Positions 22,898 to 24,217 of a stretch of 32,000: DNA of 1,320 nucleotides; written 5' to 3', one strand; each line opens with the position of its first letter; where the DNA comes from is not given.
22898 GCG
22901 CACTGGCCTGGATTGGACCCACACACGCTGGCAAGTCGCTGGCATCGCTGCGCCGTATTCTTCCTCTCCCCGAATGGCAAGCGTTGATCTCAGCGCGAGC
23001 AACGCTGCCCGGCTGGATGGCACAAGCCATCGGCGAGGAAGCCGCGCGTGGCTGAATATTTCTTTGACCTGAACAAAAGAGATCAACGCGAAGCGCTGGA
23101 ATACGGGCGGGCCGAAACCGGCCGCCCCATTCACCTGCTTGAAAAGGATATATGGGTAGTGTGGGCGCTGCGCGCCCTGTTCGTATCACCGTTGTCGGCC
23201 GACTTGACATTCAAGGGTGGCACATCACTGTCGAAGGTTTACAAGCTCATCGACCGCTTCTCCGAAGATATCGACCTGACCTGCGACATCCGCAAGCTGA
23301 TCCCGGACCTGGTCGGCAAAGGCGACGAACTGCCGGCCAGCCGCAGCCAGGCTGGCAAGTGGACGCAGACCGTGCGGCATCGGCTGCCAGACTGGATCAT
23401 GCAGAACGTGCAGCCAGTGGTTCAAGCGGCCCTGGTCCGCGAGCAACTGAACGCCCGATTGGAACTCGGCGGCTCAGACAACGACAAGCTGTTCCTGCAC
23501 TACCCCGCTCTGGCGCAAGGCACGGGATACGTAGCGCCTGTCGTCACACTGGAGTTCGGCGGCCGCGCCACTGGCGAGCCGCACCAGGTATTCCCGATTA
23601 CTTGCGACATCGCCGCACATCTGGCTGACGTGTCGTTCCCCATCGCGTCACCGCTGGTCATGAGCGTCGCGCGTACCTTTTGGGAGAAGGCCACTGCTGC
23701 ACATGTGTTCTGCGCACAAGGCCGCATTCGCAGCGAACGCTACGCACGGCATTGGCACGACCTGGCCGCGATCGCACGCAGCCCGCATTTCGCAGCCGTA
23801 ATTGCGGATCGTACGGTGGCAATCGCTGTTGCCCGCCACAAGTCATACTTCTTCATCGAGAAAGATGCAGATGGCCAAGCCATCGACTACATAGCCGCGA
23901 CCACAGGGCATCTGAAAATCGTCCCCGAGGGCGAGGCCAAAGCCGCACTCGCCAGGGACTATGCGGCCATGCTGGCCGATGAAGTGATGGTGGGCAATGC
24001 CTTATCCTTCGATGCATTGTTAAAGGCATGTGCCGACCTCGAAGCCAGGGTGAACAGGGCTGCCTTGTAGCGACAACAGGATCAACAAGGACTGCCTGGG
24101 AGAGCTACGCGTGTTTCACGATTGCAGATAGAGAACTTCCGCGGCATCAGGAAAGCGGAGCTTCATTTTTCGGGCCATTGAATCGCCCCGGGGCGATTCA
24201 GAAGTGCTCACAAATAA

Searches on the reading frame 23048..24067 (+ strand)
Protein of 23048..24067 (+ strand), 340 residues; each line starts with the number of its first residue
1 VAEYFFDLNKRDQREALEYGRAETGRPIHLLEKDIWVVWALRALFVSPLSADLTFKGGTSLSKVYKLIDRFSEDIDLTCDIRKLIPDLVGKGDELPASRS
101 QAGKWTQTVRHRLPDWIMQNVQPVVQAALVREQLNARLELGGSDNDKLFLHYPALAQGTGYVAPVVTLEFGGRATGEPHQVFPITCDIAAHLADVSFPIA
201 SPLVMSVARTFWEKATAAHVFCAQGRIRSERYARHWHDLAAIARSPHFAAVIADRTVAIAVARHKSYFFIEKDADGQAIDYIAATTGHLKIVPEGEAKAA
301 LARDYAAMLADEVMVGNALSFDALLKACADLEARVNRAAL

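Call 9: search_protein_families(library=pfam, proteins=[window:23048-24067:+], max_evalue=0.0001)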
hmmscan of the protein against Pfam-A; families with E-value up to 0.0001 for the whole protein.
window:23048-24067:+ (340 aa): 1 family
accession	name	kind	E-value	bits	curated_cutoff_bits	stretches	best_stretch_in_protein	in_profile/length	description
PF08843.17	AbiEii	-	1.7e-38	133.4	22.5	1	40-326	2-237/238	Nucleotidyl transferase AbiEii toxin, Type IV TA system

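Call 71: search_protein_families(library=padloc, proteins=[window:23048-24067:+], max_evalue=0.001)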
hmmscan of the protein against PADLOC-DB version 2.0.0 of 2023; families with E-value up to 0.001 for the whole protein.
window:23048-24067:+ (340 aa): 20 families
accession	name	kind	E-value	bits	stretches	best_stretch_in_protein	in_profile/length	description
PDLC02289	AbiEii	-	3.1e-94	313.9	1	4-338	5-303/309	AbiEii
PDLC02315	AbiEii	-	5.8e-47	158.6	1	10-337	13-345/352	AbiEii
PDLC02292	AbiEii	-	2.6e-31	107.5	1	9-269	6-231/283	AbiEii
PDLC02302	AbiEii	-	1.8e-16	58.4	1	24-325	19-299/313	AbiEii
PDLC02297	AbiEii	-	6.6e-16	56.5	1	29-245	20-221/307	AbiEii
PDLC02322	AbiEii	-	6.9e-16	56.6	1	31-77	30-74/324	AbiEii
PDLC02316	AbiEii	-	1.3e-14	52.3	1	23-84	20-81/314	AbiEii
PDLC02304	AbiEii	-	5.2e-12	44.3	1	24-79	14-69/260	AbiEii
PDLC02307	AbiEii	-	3e-08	31.7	1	45-110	15-79/219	AbiEii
PDLC02317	AbiEii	-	9.2e-08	29.4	1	13-79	4-70/396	AbiEii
PDLC02294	AbiEii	-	2.6e-07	28.8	1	31-78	22-71/260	AbiEii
PDLC02323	AbiEii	-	9.4e-07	26.7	1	32-80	20-66/248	AbiEii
PDLC02296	AbiEii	-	2.9e-06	24.6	1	29-79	22-71/282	AbiEii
PDLC02299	AbiEii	-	3.2e-06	24.7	1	21-86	16-79/344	AbiEii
PDLC02313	AbiEii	-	2.3e-05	22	1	40-79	31-69/254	AbiEii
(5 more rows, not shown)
